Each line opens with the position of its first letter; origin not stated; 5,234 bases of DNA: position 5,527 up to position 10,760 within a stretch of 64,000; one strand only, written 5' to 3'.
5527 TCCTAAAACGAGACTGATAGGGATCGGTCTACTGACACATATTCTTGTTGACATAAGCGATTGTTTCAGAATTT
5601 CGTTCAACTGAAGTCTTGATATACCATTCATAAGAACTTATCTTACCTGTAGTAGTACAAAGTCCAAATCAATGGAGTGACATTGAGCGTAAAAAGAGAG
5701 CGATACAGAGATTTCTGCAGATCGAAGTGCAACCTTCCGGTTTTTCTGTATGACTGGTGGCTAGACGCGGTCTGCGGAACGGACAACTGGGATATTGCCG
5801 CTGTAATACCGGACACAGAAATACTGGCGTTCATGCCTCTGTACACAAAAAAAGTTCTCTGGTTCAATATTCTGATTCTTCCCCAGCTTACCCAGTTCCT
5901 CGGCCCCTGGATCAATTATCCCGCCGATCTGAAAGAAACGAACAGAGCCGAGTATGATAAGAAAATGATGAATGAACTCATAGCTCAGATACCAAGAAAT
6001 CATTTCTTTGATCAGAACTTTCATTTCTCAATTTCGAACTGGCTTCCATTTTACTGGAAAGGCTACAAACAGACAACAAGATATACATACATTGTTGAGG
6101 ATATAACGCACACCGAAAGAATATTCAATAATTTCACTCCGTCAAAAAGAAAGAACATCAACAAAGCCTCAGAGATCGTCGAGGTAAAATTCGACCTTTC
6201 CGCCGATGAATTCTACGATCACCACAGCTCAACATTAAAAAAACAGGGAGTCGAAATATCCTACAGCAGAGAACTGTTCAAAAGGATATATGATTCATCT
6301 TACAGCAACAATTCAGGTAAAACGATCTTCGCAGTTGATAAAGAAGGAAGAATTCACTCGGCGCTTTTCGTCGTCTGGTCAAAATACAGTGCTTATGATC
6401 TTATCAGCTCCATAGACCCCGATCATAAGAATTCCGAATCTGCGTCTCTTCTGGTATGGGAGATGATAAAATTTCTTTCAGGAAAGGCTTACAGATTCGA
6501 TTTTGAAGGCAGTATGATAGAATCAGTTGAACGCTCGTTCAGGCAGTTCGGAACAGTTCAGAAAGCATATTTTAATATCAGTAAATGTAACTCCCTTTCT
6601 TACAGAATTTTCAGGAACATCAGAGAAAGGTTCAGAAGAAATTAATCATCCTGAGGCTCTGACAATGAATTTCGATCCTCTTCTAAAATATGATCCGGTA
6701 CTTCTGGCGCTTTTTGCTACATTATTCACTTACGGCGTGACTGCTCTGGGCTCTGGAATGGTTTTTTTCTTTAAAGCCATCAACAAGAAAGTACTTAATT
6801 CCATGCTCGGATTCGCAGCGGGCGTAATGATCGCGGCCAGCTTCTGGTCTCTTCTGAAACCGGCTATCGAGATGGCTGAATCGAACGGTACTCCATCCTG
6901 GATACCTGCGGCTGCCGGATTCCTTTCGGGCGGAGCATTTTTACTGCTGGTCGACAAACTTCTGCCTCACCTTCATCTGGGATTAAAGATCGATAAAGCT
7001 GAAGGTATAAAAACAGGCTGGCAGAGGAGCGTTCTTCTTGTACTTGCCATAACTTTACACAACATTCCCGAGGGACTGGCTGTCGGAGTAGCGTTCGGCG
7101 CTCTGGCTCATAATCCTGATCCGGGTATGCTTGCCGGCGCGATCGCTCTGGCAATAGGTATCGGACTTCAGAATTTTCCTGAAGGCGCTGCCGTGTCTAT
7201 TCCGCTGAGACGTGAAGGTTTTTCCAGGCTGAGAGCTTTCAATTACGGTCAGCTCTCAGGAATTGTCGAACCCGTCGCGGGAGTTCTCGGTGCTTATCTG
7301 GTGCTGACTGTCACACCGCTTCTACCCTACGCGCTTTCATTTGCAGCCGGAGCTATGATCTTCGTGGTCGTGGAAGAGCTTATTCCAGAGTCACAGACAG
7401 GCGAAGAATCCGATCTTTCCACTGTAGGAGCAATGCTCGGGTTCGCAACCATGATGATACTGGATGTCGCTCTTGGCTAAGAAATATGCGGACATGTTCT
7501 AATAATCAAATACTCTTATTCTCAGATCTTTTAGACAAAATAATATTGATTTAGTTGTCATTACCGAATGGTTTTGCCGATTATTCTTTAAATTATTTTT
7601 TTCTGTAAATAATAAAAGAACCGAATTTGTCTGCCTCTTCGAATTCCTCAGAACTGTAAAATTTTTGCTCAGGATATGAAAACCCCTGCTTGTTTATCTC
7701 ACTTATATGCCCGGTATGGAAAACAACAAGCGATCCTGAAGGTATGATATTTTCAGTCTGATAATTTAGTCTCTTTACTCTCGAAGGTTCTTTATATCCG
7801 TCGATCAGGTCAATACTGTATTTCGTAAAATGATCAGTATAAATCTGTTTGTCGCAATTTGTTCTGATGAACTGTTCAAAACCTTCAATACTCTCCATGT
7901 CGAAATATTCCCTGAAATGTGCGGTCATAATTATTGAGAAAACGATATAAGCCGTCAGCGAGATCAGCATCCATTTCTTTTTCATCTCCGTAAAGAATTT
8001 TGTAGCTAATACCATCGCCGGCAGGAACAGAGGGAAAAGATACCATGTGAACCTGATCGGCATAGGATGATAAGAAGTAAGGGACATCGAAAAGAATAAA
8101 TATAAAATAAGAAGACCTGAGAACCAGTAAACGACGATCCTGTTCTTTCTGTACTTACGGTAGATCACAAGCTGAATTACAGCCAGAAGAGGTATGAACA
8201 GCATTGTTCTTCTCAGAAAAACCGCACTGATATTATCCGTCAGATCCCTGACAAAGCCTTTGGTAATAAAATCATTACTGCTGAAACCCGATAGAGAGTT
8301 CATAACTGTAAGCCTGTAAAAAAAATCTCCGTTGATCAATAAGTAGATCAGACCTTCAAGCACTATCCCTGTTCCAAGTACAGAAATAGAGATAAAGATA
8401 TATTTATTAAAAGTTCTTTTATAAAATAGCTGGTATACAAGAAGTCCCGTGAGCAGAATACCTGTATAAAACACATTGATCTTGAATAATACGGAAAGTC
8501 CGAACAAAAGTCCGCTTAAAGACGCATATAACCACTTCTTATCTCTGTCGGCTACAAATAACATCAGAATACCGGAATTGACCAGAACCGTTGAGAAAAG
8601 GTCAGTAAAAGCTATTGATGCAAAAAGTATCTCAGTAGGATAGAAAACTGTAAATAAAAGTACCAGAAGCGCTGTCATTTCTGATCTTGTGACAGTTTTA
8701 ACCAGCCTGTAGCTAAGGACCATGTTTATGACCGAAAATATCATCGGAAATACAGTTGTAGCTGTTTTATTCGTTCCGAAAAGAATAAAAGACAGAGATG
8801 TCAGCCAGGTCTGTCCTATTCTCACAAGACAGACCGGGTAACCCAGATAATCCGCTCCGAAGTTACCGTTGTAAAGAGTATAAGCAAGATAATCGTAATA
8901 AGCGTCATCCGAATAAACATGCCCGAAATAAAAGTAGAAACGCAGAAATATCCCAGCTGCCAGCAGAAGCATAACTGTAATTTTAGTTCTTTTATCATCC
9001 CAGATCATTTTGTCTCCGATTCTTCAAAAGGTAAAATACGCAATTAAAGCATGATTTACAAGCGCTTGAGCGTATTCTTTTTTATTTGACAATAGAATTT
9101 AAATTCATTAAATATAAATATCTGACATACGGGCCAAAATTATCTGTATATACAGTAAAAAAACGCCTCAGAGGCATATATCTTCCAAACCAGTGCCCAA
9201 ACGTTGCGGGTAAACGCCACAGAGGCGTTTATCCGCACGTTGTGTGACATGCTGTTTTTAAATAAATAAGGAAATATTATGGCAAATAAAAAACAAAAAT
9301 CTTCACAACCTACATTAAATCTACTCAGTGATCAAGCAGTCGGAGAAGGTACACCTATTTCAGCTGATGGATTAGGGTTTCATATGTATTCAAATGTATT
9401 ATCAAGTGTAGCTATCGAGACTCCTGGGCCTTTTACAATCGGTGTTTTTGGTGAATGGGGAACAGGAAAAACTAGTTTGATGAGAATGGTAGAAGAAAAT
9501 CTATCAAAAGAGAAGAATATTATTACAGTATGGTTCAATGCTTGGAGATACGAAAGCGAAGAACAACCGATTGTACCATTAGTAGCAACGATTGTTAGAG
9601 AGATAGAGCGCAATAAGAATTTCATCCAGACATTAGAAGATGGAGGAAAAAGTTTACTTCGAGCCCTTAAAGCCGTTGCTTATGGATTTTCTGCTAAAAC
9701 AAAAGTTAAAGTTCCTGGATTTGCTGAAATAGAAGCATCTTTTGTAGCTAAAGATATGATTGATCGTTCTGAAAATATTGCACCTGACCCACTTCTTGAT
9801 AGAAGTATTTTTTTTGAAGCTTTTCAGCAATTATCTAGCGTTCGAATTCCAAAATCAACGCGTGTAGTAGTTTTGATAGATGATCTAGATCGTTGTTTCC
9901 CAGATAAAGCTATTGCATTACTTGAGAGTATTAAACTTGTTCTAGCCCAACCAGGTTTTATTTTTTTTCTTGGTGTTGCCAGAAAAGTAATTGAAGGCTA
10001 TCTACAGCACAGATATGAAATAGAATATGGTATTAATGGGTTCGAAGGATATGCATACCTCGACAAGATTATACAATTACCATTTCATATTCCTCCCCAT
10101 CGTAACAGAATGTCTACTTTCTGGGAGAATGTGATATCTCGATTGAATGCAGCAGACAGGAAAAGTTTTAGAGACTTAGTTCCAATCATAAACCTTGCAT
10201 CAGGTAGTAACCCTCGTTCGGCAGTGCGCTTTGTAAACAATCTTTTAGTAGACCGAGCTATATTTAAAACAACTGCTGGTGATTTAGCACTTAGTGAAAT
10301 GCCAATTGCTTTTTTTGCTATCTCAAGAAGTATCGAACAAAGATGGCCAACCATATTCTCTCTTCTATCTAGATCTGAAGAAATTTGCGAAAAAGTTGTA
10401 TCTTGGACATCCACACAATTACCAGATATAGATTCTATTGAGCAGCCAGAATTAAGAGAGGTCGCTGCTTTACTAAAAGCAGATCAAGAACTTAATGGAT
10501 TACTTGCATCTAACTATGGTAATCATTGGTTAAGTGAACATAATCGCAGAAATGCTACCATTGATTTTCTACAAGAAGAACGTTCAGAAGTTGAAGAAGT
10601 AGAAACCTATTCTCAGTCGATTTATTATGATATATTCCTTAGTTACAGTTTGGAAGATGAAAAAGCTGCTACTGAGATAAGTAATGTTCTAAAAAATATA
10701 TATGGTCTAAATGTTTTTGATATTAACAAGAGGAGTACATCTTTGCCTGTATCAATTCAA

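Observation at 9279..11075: Soluble KAP P-loop NTPase fused to a catalytically plausible TIR domain: candidate one-protein NAD+-depleting anti-phage system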

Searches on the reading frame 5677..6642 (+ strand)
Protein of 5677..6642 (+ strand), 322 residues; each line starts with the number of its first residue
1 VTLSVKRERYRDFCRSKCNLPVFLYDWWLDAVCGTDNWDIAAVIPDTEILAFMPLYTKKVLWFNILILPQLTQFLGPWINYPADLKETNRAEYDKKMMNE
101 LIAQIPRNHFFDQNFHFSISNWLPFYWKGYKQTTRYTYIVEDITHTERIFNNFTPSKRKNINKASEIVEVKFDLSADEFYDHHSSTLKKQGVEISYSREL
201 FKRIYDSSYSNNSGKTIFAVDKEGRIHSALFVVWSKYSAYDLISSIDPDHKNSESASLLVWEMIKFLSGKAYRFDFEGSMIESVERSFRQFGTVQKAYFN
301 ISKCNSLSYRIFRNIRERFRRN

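Call 18: search_protein_families(library=pfam, proteins=[window:5677-6642:+], max_evalue=0.001)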
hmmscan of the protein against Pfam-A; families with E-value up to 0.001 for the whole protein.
window:5677-6642:+ (322 aa): 1 family
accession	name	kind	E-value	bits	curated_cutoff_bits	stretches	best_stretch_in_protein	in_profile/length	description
PF13480.13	Acetyltransf_6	-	6.5e-07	30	22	1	158-276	8-134/143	Acetyltransferase (GNAT) domain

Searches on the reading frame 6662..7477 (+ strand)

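Call 18: search_protein_families(library=pfam, proteins=[window:6662-7477:+], max_evalue=0.001)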
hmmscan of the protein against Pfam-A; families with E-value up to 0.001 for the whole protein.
window:6662-7477:+ (272 aa): 1 family
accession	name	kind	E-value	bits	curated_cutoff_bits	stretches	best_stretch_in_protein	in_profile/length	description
PF02535.28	Zip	-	1.3e-24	87.5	35.1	2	122-267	177-322/323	ZIP Zinc transporter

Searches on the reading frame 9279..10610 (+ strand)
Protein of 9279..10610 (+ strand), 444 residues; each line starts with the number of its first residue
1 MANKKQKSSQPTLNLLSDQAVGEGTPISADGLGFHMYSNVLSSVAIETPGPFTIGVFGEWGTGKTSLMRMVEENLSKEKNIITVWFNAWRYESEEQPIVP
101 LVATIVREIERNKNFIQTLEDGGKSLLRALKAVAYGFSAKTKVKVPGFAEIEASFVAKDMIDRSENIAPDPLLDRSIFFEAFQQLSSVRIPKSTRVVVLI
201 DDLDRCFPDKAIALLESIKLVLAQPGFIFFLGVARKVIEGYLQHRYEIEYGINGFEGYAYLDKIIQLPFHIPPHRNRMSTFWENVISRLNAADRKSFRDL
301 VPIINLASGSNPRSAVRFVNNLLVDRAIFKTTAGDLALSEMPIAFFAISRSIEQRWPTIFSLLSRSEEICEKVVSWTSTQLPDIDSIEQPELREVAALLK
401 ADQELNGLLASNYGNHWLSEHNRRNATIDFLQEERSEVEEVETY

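Call 31: search_solved_structures(query=window:9279-10610:+, max_evalue=1, show_alignments=2)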
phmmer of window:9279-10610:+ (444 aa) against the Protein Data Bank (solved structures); distinct sequences matched with E-value up to 1: 1.
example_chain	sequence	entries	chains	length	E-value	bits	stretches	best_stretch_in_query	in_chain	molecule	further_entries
5zlu_EE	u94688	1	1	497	0.13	14.6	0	25-74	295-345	Macrolide efflux protein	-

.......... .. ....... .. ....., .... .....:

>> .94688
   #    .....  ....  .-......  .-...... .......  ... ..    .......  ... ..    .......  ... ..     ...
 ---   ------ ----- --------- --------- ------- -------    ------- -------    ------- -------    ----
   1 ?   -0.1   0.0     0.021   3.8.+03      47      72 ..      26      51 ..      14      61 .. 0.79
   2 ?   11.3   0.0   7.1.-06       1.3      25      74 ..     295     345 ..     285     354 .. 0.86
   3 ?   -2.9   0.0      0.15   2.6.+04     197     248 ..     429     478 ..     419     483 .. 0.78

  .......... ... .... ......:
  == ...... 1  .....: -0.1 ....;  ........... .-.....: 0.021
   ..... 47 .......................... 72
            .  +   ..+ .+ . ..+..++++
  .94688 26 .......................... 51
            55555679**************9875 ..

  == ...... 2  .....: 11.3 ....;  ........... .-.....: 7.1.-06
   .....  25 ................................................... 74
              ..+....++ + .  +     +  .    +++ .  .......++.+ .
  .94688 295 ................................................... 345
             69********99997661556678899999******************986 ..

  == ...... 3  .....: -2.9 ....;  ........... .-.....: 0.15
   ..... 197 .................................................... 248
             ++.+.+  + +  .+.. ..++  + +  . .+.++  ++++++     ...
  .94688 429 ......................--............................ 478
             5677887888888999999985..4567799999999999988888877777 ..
